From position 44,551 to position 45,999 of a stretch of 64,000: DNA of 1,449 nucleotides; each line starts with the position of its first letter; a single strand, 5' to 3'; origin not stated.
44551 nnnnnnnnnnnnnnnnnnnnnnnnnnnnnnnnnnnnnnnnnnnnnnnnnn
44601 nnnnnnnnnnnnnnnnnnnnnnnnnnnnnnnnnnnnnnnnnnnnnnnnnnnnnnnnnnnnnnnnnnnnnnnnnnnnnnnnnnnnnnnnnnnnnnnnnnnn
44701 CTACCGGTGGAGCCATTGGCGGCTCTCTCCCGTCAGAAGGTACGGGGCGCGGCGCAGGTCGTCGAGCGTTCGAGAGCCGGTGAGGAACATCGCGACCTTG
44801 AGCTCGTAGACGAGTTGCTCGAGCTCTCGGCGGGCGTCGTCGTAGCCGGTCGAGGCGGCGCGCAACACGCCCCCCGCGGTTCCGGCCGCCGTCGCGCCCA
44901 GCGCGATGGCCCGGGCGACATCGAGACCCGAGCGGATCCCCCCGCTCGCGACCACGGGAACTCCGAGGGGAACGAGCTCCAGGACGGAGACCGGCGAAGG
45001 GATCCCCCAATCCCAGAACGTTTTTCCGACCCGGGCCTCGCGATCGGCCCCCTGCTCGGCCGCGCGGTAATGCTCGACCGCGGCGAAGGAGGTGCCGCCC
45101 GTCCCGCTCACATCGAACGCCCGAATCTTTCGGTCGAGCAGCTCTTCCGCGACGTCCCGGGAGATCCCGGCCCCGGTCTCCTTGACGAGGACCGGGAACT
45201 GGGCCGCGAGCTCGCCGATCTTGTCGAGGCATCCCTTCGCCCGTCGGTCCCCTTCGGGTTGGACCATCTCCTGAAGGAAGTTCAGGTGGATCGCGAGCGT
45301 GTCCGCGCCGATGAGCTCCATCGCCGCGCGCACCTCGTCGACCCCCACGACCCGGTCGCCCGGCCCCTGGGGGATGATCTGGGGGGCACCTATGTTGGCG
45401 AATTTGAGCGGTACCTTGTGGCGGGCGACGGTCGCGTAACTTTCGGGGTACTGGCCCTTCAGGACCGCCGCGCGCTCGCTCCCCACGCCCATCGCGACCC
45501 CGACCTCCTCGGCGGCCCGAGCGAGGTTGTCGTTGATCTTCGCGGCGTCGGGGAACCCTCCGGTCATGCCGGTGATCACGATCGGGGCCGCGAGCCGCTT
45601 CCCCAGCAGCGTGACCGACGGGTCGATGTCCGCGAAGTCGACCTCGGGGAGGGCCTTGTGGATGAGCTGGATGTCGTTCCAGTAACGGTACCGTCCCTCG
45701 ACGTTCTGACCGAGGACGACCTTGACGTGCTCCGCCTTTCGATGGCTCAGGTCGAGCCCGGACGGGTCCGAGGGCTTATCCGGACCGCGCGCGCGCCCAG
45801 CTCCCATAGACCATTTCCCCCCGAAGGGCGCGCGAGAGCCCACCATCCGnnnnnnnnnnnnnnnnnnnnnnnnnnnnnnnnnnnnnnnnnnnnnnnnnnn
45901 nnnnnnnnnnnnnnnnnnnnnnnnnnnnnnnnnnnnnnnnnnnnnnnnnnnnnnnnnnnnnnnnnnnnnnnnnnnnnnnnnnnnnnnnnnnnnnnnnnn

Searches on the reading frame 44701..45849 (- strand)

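Call 9: search_protein_families(library=pfam, proteins=[window:44701-45849:-], max_evalue=0.001)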
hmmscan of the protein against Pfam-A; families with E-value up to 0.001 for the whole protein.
window:44701-45849:- (382 aa): 2 families
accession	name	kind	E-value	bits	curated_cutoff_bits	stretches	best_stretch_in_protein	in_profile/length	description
PF01070.24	FMN_dh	-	2.2e-19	70.2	24.9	2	288-367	261-345/350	FMN-dependent dehydrogenase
PF00478.31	IMPDH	-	0.00054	19.5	25.6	0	295-321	206-232/345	IMP dehydrogenase / GMP reductase domain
